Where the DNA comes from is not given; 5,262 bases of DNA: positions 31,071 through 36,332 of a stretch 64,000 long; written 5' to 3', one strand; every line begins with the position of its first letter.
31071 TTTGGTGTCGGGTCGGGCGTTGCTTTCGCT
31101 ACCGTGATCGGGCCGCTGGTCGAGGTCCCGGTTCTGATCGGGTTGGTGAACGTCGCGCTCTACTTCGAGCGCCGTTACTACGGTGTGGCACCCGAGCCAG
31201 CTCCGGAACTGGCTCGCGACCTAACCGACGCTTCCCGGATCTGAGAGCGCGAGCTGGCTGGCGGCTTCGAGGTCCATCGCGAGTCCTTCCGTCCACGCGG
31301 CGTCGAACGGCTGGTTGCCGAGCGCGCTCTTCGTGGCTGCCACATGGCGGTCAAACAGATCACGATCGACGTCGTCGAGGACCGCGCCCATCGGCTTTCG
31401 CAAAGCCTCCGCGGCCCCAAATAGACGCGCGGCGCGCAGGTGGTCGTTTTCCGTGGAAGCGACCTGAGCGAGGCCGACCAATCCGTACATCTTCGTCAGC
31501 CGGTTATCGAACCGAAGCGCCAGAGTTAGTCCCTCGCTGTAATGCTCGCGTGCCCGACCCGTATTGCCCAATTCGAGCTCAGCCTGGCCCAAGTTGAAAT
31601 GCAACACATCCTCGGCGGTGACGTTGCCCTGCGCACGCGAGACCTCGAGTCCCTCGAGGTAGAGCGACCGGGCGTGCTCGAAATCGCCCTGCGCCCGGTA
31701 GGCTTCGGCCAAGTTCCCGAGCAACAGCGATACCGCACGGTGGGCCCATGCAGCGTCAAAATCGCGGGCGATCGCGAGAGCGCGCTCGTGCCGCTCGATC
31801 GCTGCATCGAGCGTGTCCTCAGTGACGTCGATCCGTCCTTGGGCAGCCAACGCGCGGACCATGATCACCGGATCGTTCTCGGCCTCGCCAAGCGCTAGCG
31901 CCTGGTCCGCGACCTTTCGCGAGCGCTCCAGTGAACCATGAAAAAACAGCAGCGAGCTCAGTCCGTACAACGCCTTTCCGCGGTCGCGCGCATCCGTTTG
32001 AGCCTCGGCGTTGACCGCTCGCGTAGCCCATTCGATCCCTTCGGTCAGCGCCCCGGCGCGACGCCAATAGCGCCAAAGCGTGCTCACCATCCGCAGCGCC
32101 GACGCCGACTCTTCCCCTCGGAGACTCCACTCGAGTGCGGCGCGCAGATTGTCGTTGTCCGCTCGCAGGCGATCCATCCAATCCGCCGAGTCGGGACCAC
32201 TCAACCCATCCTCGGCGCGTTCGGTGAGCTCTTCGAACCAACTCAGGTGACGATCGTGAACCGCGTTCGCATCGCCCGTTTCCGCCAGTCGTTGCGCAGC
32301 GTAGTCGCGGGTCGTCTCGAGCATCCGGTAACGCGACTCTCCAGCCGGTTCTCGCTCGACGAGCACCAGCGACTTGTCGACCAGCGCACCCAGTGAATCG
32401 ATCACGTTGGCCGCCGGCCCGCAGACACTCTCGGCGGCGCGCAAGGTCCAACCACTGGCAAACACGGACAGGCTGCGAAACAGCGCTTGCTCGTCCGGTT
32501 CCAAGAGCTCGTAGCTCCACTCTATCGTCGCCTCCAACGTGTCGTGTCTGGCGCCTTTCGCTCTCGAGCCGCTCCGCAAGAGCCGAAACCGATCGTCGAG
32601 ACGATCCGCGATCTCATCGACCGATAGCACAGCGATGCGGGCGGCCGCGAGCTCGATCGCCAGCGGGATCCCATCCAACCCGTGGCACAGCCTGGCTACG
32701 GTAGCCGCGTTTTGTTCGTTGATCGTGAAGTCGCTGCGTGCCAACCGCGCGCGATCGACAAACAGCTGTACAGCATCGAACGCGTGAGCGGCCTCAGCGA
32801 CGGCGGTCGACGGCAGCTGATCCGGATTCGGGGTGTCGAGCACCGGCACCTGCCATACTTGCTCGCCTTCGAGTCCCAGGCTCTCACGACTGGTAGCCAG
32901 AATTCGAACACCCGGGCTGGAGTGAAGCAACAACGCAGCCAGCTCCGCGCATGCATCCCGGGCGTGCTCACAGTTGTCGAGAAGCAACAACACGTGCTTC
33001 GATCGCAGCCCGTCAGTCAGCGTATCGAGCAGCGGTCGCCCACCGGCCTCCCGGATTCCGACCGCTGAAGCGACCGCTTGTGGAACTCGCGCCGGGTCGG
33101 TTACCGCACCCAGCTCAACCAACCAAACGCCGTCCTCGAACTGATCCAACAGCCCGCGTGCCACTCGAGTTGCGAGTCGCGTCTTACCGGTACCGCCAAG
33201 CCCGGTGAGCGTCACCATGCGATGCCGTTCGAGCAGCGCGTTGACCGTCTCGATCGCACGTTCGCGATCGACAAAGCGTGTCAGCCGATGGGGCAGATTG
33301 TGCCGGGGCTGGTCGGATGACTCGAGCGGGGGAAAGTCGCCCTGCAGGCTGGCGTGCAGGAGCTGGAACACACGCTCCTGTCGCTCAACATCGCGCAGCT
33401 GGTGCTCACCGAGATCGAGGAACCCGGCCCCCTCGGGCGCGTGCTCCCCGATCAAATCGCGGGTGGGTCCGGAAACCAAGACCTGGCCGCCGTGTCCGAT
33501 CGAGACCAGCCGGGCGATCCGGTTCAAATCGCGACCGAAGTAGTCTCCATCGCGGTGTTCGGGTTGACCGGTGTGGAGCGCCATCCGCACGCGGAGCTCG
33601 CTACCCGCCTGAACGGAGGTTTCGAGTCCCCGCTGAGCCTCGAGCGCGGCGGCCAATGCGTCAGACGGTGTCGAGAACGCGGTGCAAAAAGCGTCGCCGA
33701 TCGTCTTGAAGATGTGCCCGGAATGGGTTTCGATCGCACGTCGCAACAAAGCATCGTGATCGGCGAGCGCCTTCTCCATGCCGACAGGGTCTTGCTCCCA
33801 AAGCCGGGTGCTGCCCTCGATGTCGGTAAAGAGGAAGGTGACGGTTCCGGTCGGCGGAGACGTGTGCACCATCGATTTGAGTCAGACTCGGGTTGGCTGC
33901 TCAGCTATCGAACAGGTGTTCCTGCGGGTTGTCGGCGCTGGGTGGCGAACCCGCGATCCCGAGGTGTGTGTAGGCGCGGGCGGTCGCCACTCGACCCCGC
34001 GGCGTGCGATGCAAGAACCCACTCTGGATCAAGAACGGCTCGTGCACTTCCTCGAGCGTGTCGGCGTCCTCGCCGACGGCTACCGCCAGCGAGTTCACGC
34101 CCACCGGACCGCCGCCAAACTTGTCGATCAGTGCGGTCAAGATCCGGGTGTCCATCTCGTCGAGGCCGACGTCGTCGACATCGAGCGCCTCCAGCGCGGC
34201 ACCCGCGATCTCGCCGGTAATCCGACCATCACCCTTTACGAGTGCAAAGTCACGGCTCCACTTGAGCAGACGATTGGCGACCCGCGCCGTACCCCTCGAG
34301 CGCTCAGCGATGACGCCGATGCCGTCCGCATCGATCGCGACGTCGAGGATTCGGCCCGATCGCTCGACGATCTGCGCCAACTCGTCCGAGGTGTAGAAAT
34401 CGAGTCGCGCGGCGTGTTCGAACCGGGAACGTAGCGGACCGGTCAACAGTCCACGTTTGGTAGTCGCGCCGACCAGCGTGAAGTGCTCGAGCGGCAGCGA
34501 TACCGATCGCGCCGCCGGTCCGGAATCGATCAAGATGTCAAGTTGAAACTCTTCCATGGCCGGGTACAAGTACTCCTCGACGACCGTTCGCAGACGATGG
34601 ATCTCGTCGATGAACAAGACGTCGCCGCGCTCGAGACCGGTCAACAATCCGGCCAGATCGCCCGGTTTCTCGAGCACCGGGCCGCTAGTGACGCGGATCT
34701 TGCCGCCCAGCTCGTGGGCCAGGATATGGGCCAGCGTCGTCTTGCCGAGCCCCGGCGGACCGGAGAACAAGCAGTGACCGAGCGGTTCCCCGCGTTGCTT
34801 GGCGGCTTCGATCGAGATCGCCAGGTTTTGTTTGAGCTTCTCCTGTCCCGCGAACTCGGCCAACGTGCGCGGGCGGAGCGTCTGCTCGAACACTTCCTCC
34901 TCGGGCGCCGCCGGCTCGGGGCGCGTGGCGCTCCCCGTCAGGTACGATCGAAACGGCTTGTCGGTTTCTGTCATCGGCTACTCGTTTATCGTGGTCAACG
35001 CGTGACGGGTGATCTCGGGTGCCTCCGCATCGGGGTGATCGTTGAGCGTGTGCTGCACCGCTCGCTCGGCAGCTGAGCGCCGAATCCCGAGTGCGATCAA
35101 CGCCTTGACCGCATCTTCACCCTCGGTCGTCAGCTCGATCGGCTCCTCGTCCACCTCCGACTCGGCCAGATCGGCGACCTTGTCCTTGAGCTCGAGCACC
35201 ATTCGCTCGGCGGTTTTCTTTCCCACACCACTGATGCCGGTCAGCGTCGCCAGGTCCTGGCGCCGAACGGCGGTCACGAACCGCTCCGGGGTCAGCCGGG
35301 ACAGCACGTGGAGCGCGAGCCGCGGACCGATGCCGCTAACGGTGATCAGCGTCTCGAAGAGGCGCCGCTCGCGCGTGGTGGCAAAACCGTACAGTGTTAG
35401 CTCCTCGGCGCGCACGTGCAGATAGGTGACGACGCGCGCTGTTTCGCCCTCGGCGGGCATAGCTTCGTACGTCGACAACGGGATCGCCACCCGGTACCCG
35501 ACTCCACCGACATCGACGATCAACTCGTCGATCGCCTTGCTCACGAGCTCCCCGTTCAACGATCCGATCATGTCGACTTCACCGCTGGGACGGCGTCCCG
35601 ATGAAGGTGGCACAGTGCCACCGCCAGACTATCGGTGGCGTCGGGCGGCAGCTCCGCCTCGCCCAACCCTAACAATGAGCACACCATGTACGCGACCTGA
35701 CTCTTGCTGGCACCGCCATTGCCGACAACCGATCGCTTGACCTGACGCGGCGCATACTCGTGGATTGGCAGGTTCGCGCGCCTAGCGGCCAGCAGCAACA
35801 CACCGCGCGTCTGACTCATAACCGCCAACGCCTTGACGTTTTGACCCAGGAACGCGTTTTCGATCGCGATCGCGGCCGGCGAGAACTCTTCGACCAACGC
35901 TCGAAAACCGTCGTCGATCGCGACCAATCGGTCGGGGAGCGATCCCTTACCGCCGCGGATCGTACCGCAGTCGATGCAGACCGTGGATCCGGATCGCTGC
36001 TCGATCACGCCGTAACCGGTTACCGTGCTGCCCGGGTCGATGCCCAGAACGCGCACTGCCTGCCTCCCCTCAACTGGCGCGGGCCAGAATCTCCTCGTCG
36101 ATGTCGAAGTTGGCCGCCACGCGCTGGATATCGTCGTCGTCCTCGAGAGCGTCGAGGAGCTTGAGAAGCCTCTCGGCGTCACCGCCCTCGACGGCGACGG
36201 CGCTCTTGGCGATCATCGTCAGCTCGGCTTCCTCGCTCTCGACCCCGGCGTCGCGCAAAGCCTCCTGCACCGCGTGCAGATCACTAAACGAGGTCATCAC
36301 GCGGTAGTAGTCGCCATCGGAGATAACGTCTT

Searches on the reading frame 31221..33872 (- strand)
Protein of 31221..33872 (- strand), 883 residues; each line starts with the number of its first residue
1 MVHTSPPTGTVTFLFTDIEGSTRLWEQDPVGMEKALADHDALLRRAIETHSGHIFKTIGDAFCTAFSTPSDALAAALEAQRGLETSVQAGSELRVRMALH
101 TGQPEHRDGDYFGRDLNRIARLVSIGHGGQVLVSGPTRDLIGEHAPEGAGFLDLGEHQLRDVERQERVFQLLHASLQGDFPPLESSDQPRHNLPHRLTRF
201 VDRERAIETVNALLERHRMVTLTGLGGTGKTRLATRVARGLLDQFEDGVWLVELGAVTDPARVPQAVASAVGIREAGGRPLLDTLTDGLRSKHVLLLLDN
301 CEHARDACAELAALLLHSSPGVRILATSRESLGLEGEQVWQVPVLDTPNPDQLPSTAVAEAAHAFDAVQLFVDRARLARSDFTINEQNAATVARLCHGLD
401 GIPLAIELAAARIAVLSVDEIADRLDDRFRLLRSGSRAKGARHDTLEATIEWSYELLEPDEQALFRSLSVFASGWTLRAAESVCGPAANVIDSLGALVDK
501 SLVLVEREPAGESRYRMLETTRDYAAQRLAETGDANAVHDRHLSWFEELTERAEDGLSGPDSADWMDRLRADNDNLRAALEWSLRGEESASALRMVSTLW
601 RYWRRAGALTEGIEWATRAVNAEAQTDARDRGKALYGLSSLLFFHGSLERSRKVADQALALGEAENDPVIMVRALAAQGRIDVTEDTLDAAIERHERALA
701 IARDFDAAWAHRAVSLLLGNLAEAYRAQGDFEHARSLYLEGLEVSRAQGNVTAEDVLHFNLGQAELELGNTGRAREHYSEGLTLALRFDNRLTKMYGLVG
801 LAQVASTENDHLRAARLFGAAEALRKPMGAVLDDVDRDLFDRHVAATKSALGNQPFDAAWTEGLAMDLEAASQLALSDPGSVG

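Call 11: search_protein_families(library=pfam, proteins=[window:31221-33872:-], max_evalue=0.001)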
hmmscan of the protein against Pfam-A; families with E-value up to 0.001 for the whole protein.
window:31221-33872:- (883 aa): 12 families
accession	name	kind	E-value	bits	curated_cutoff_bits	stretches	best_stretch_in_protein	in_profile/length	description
PF00211.25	Guanylate_cyc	-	3.1e-15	56.7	21.9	1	6-142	4-156/183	Adenylate and Guanylate cyclase catalytic domain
PF13424.12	TPR_12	-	7.8e-12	45.7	30.1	2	717-785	5-75/77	Tetratricopeptide repeat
PF17874.7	TPR_MalT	-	1.5e-10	41.3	45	1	608-748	16-155/336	MalT-like TPR region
PF13401.12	AAA_22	-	3.1e-09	37.7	27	1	216-318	4-113/130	AAA domain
PF07719.23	TPR_2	-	5.5e-08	32.8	27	0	717-743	3-29/34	Tetratricopeptide repeat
PF00931.28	NB-ARC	-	8.7e-07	28.9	23.5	1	213-455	12-247/248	NB-ARC domain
PF00515.34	TPR_1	-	1.1e-06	28.6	27.8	0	718-744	4-30/34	Tetratricopeptide repeat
PF13181.12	TPR_8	-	2.9e-06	27.4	25.7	0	718-746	4-32/34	Tetratricopeptide repeat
PF13176.12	TPR_7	-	1.6e-05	25.1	27.9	1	718-748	2-32/36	Tetratricopeptide repeat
PF13191.12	AAA_16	-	3.9e-05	24.6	32.6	1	199-318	1-158/167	AAA ATPase domain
PF20720.3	nSTAND3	-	0.00032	20.9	27.2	1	205-244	5-44/155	Novel STAND NTPase 3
PF01637.24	ATPase_2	-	0.00072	19.9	33.2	0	200-250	1-53/225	ATPase domain predominantly from Archaea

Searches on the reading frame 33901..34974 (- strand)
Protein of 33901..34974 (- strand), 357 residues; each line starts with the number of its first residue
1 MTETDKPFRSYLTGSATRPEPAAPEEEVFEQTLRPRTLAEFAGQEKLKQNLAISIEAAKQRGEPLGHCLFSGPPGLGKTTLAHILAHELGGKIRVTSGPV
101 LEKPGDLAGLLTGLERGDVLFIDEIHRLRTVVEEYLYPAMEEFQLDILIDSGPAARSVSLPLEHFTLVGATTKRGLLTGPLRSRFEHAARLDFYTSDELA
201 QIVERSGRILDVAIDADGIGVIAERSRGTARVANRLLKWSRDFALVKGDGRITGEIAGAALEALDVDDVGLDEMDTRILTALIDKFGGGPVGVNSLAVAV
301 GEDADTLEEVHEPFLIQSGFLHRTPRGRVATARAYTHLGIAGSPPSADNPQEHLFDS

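Call 11: search_protein_families(library=pfam, proteins=[window:33901-34974:-], max_evalue=0.001)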
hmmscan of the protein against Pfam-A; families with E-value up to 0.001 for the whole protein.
window:33901-34974:- (357 aa): 10 families
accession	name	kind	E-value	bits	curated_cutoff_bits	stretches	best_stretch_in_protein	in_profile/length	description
PF05496.18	RuvB_N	-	6.3e-72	241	27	1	33-191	1-159/159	Holliday junction DNA helicase RuvB P-loop domain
PF17864.7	AAA_lid_4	-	2.9e-25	88.3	27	1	194-267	1-74/74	RuvB AAA lid domain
PF05491.19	RuvB_C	-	2.8e-23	82.1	24.7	1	269-338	2-71/72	RuvB C-terminal winged helix domain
PF00004.35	AAA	-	8.5e-18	65.5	21.2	1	68-190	1-128/131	ATPase family associated with various cellular activities (AAA)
PF07728.20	AAA_5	-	1.7e-06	28.5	22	1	68-185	2-139/139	AAA domain (dynein-related subfamily)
PF13191.12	AAA_16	-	8e-05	23.6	32.6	0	41-98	2-58/167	AAA ATPase domain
PF20720.3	nSTAND3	-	0.00017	21.8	27.2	1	56-91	8-43/155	Novel STAND NTPase 3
PF07726.17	AAA_3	-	0.00039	20.8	27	0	67-144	1-90/131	ATPase family associated with various cellular activities (AAA)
PF06068.19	TIP49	-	0.00041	20.1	23.8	0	41-95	26-80/347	TIP49 P-loop domain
PF03215.21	Rad17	-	0.00096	19.6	23.8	0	52-101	37-81/186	Rad17 P-loop domain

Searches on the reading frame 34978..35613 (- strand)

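Call 11: search_protein_families(library=pfam, proteins=[window:34978-35613:-], max_evalue=0.001)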
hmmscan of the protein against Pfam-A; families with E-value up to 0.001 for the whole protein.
window:34978-35613:- (211 aa): 7 families
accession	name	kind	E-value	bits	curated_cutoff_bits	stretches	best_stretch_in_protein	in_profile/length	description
PF01330.27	RuvA_N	-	2e-20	73.1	23.6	1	15-76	1-61/61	RuvA N terminal domain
PF14520.12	HHH_5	-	4e-16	59.7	27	1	86-144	1-57/57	Helix-hairpin-helix domain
PF00633.29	HHH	-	9.9e-06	25.6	24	0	117-137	6-26/30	Helix-hairpin-helix motif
PF21176.3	RecR_HhH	-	2.5e-05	24.4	27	0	124-142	8-26/45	RecR, helix-hairpin-helix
PF12826.13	HHH_2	-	0.00041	20.9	27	0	115-139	28-52/64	Helix-hairpin-helix motif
PF07499.19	RuvA_C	-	0.00052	20.9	24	0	166-206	4-43/47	RuvA, C-terminal domain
PF22562.2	UBA_7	-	0.0009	19.5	27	0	166-196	2-32/48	UBA-like domain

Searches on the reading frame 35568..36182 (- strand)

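Call 11: search_protein_families(library=pfam, proteins=[window:35568-36182:-], max_evalue=0.001)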
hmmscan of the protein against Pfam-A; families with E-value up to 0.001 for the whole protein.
window:35568-36182:- (204 aa): 1 family
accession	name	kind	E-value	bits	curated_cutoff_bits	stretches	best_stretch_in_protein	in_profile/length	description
PF02075.23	RuvC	-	8.4e-46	156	22.2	1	45-192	1-148/148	Crossover junction endodeoxyribonuclease RuvC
